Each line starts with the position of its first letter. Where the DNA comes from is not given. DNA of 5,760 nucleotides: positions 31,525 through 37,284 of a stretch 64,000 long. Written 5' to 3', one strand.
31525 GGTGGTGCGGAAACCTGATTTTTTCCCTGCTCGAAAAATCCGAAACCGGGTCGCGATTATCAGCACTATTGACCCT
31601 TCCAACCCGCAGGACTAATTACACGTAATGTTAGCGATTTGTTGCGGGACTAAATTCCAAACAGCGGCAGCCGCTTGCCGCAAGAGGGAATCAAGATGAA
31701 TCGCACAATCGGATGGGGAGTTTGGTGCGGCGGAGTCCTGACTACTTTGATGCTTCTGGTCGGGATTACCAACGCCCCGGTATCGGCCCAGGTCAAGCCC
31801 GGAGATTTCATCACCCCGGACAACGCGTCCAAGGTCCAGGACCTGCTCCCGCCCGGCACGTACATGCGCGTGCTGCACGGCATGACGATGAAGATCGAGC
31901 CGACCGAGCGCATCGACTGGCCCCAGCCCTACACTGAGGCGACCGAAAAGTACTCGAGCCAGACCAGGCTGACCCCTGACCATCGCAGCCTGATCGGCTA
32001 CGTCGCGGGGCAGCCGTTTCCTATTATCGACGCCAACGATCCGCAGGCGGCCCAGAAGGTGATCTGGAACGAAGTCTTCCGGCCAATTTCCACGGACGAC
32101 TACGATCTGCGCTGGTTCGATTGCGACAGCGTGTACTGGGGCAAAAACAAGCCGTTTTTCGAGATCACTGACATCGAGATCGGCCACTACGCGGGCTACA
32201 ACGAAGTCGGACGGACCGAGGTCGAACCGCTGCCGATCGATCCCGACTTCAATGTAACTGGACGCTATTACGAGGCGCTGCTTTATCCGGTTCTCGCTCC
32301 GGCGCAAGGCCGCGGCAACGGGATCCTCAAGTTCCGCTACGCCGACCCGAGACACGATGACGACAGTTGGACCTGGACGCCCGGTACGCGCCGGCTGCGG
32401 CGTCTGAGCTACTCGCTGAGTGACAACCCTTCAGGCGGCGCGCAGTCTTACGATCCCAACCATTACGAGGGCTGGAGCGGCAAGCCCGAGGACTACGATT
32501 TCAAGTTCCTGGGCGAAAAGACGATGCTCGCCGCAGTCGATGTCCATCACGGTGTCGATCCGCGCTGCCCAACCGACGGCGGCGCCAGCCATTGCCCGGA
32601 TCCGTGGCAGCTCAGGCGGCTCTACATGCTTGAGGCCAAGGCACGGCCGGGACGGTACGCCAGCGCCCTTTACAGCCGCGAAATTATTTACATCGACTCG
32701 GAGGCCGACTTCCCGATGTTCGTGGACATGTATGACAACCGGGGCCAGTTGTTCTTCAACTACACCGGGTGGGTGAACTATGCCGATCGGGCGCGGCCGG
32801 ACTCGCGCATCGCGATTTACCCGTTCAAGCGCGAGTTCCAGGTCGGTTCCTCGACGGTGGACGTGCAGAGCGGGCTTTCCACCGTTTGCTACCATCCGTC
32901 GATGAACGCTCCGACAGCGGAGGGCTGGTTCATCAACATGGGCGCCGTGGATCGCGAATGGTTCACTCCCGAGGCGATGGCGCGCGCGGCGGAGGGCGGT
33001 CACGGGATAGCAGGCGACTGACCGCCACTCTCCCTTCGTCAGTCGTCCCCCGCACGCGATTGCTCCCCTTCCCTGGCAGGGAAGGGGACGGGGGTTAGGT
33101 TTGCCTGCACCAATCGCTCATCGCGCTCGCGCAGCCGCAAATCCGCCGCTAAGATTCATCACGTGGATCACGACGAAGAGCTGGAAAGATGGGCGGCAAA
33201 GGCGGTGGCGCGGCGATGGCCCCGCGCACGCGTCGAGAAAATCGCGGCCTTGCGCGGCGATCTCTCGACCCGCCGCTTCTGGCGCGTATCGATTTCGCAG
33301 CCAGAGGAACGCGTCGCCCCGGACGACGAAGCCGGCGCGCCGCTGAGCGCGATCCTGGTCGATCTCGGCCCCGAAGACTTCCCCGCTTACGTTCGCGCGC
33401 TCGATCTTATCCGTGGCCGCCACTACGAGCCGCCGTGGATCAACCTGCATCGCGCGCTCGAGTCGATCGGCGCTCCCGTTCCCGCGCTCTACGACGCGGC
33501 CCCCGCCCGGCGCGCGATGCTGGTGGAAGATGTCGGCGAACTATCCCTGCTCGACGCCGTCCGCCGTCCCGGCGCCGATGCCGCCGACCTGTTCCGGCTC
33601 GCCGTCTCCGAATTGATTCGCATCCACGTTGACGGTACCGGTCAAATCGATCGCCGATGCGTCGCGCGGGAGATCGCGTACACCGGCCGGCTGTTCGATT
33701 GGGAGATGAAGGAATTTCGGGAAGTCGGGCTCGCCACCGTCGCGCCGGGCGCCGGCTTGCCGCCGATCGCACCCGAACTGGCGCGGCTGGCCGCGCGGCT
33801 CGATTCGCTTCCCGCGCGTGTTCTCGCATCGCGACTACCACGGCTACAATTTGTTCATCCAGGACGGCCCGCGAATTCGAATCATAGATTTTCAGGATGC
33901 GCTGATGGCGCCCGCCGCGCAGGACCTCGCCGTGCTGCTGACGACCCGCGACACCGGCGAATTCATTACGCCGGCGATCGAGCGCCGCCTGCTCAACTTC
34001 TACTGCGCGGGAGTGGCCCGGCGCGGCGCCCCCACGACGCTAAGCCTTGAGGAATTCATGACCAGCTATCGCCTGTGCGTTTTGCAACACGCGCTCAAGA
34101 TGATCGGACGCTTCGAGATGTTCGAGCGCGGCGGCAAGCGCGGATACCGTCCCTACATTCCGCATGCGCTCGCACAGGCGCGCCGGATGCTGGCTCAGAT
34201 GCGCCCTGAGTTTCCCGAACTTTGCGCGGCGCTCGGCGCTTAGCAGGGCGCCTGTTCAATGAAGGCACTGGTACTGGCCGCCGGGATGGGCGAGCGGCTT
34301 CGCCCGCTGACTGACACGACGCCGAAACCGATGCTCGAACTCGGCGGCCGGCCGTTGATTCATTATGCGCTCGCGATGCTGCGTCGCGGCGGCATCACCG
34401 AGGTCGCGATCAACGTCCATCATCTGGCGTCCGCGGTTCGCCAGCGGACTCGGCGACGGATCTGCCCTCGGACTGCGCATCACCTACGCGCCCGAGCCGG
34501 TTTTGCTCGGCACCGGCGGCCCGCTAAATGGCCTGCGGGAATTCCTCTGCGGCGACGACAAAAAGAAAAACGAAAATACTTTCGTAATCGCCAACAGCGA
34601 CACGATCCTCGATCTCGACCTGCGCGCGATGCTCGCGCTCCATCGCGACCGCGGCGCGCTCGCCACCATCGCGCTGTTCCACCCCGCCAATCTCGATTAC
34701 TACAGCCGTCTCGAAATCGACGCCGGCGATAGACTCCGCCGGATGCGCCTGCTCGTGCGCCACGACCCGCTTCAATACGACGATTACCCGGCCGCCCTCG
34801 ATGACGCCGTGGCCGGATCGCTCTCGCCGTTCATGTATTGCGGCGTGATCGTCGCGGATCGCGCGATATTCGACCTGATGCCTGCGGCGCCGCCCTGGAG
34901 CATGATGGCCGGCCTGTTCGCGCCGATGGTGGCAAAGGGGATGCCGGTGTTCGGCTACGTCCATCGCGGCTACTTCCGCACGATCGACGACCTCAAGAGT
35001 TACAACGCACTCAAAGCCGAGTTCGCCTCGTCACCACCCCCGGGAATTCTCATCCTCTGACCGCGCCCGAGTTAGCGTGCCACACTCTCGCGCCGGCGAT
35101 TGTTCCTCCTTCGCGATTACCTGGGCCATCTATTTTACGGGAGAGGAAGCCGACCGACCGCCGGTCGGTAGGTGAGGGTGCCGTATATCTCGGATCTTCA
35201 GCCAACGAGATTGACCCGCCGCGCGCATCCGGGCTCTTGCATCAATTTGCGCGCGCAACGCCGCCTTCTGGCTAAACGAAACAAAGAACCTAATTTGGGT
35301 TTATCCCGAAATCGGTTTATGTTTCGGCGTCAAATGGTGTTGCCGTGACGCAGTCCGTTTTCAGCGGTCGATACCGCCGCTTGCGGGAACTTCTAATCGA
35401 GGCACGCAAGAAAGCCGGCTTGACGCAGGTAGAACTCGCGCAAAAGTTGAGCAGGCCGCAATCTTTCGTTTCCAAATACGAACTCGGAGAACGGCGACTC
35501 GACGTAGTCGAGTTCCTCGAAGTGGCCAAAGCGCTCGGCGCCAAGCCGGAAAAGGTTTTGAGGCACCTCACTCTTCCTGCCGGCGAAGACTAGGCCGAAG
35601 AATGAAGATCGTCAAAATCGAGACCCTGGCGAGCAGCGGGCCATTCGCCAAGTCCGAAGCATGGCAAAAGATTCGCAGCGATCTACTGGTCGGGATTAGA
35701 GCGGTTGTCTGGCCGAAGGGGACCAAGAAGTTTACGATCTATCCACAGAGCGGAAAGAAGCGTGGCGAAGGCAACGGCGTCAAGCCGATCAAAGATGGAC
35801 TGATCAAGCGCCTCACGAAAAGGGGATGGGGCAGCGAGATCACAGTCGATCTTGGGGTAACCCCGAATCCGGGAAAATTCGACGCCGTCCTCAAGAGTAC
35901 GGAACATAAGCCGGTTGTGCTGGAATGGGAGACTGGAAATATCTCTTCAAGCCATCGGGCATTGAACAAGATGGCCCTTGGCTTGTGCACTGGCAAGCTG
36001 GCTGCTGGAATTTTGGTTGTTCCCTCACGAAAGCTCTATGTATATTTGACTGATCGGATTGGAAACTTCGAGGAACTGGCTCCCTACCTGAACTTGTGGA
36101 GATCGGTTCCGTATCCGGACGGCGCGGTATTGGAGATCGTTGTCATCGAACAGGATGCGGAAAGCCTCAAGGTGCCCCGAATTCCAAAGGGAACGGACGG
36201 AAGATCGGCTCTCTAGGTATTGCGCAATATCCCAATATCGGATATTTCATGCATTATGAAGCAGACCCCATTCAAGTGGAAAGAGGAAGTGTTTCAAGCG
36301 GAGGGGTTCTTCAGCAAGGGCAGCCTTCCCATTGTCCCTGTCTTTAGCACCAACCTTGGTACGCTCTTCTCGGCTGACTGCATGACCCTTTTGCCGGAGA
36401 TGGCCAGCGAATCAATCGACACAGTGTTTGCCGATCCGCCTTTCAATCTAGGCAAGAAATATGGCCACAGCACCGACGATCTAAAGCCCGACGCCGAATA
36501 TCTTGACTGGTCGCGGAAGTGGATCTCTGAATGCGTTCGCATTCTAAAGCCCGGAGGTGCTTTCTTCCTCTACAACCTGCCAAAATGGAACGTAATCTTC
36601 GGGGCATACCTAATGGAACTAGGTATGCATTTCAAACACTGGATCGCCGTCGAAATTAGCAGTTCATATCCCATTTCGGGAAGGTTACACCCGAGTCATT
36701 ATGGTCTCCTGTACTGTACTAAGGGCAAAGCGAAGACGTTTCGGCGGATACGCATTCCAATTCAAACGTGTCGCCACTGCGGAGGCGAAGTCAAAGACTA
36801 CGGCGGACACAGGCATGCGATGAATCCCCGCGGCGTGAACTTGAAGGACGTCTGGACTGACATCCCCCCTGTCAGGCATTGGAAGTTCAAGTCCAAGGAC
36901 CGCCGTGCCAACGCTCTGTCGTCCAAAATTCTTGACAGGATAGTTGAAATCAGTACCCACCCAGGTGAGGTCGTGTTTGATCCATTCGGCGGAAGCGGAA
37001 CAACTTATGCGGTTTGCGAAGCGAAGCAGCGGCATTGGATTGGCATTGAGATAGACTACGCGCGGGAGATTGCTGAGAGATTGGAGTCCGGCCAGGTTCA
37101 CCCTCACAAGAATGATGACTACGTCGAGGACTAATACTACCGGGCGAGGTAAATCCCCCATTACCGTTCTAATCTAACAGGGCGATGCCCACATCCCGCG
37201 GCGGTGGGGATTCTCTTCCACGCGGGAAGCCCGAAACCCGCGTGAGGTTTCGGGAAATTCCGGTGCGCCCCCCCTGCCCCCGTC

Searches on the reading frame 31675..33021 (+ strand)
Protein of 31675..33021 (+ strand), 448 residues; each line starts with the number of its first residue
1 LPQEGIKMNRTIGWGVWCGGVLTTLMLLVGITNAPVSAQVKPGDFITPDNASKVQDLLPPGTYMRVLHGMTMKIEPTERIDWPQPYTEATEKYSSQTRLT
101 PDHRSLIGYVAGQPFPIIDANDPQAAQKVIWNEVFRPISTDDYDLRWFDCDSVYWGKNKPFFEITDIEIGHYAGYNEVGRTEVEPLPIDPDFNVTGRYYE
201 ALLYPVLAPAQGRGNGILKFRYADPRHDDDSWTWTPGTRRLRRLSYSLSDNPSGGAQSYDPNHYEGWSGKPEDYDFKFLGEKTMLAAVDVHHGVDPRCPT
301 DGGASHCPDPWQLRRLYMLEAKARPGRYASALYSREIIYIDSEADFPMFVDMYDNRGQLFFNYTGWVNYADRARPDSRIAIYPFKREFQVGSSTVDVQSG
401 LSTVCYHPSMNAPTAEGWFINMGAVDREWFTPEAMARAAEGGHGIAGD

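Call 32: search_protein_families(library=pfam, proteins=[window:31675-33021:+], max_evalue=0.00001)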
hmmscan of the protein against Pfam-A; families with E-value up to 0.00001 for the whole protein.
window:31675-33021:+ (448 aa): 2 families
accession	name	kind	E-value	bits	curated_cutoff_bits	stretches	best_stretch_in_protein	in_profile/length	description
PF07044.18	DUF1329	-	3.9e-44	151.9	23.1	1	46-410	2-345/368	Protein of unknown function (DUF1329)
PF17131.11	LolA_like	-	1.3e-10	41.7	30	1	206-360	9-128/184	Outer membrane lipoprotein-sorting protein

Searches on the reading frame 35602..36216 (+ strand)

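Call 45: search_protein_families(library=pfam, proteins=[window:35602-36216:+], max_evalue=0.00001)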
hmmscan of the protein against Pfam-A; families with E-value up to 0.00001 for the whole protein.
window:35602-36216:+ (204 aa): 1 family
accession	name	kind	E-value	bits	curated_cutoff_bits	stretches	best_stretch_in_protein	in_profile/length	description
PF02923.21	BamHI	-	2.8e-51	173.8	22.8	1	2-163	1-156/157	Restriction endonuclease BamHI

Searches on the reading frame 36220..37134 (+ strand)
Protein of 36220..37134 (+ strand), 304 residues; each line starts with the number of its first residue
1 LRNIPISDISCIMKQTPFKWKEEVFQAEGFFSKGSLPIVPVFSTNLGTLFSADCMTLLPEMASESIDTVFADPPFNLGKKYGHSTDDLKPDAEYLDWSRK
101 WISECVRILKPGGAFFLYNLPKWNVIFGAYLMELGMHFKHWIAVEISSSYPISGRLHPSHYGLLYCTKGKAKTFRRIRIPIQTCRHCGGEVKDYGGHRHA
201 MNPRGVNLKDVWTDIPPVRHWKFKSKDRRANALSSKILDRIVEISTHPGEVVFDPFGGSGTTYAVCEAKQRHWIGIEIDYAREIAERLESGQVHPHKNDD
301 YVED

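Call 45: search_protein_families(library=pfam, proteins=[window:36220-37134:+], max_evalue=0.00001)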
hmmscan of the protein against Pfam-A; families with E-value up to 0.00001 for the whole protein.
window:36220-37134:+ (304 aa): 1 family
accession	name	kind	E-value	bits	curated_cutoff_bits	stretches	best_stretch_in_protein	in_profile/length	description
PF01555.25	N6_N4_Mtase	-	1.1e-41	143.6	26.7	1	66-279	1-212/221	DNA methylase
